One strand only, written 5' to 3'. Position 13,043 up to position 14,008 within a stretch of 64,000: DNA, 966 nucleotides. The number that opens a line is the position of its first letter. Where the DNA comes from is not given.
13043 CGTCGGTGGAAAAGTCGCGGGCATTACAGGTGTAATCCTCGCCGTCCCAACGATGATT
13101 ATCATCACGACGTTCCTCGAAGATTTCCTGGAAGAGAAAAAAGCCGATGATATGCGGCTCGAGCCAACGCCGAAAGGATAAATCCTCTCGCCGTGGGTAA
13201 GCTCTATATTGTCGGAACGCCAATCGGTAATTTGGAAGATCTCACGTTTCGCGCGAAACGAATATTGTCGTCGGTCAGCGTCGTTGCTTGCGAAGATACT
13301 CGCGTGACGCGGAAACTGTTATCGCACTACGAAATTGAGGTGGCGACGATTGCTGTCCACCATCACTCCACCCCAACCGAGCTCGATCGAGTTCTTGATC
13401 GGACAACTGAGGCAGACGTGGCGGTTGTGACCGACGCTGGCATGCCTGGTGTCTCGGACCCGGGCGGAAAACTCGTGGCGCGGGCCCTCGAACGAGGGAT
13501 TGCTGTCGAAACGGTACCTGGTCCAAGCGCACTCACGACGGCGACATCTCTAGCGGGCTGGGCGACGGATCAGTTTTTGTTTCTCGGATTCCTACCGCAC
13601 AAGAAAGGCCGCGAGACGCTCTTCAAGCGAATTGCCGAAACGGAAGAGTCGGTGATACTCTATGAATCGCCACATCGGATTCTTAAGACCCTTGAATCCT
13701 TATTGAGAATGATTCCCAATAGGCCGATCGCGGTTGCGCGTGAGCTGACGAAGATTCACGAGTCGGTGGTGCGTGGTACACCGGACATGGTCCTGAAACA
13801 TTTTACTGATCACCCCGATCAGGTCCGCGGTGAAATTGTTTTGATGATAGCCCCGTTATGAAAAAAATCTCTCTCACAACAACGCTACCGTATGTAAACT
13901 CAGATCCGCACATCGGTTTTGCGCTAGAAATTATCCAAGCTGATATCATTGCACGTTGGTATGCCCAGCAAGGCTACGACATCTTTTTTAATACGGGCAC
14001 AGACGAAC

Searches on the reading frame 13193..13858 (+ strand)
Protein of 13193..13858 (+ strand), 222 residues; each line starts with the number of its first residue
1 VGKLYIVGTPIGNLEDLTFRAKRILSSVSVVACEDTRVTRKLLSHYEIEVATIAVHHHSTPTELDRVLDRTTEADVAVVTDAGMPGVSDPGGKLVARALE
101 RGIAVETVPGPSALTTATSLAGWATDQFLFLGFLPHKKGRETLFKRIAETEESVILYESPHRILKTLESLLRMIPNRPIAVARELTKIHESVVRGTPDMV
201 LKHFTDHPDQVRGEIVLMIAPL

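Call 31: find_homologous_proteins(query=window:13193-13858:+, max_evalue=1e-20)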
Query window:13193-13858:+ (222 aa): 7998 proteins with E <= 1e-20 among 8000 candidates; the best 120 are listed.
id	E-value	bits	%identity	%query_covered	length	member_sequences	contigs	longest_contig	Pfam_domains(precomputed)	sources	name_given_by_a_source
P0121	6.4e-129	446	93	100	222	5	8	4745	PF00590.26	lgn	-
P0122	5.3e-125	433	90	100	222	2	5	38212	PF00590.26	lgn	-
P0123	7.9e-113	393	81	100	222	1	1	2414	PF00590.26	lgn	-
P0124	4.9e-111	387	80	100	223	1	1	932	PF00590.26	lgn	-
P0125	1.8e-110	385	77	100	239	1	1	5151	PF00590.26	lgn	-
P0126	4.3e-108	378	76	100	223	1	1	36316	PF00590.26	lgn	-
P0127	1.4e-107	376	78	99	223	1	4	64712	PF00590.26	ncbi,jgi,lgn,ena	-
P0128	8.9e-107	373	77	99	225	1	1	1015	PF00590.26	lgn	-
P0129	7.7e-105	367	74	100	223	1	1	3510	PF00590.26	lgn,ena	-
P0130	8.4e-105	367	75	99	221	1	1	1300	PF00590.26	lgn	-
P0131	9.9e-105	367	75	100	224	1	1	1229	PF00590.26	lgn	-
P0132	1.7e-104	366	75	99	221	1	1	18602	PF00590.26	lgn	-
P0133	1.8e-104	366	76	100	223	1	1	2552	PF00590.26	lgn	-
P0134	6.4e-104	364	76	99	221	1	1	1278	PF00590.26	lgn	-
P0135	1.1e-103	363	75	99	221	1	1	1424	PF00590.26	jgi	jgi:16S rRNA (cytidine1402-2'-O)-methyltransferase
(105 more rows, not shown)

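Call 47: find_encoding_contigs(protein=P0122, flank=10000, max_places=3)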
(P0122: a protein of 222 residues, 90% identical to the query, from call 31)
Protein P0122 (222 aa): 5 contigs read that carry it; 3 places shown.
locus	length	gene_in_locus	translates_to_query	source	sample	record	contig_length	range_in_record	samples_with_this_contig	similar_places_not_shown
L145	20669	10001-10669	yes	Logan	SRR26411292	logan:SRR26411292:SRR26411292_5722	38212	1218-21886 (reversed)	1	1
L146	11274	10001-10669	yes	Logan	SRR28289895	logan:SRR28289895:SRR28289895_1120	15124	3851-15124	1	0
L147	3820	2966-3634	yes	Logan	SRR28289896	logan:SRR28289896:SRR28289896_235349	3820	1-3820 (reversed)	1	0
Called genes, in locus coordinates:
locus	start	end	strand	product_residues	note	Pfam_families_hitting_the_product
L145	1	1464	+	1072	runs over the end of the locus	PF00158:Sigma54_activat (faint), PF05729:NACHT (faint), PF12775:AAA_7 (faint), PF17871:AAA_lid_9, PF00004:AAA, PF07724:AAA_2, PF07728:AAA_5, PF10431:ClpB_D2-small, +2 more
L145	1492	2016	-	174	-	-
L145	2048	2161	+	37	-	-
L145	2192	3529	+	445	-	PF23455:DUF7129 (weak), PF00587:tRNA-synt_2b, PF03129:HGTP_anticodon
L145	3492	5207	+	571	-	PF09972:DUF2207, PF20990:DUF2207_C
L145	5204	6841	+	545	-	-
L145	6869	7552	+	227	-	-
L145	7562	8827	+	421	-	PF00675:Peptidase_M16, PF05193:Peptidase_M16_C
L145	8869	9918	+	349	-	PF01594:AI-2E_transport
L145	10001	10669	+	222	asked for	PF00590:TP_methylase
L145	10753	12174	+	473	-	PF00133:tRNA-synt_1, PF01406:tRNA-synt_1e (weak), PF01921:tRNA-synt_1f (faint), PF09334:tRNA-synt_1g, PF00133:tRNA-synt_1, PF08264:Anticodon_1 (faint)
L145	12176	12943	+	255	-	-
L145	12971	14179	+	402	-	PF22807:TrAA12, PF07995:GSDH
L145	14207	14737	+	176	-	PF02674:Colicin_V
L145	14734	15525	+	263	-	PF01026:TatD_DNase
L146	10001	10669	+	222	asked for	PF00590:TP_methylase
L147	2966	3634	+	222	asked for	PF00590:TP_methylase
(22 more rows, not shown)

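Call 48: find_encoding_contigs(protein=P0121, flank=5000, max_places=4)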
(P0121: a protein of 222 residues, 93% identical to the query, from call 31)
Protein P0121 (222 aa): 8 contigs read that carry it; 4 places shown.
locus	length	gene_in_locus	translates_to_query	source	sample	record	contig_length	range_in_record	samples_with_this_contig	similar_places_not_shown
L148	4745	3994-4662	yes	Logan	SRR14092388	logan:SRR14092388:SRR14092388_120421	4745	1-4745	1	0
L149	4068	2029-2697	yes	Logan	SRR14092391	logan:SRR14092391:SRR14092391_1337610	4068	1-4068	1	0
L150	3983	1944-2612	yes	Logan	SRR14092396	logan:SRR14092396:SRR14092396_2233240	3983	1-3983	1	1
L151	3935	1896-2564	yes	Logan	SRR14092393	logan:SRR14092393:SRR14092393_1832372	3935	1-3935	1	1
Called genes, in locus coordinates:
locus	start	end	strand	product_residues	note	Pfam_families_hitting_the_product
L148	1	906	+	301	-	?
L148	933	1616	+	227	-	-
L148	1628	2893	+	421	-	PF00675:Peptidase_M16, PF05193:Peptidase_M16_C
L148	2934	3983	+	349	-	PF01594:AI-2E_transport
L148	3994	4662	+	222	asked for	PF00590:TP_methylase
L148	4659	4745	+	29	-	?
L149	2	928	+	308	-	?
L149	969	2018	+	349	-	PF01594:AI-2E_transport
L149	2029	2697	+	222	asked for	PF00590:TP_methylase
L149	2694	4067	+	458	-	?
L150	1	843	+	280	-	?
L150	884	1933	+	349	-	PF01594:AI-2E_transport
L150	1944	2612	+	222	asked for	PF00590:TP_methylase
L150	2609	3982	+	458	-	?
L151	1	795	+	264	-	?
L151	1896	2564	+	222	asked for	PF00590:TP_methylase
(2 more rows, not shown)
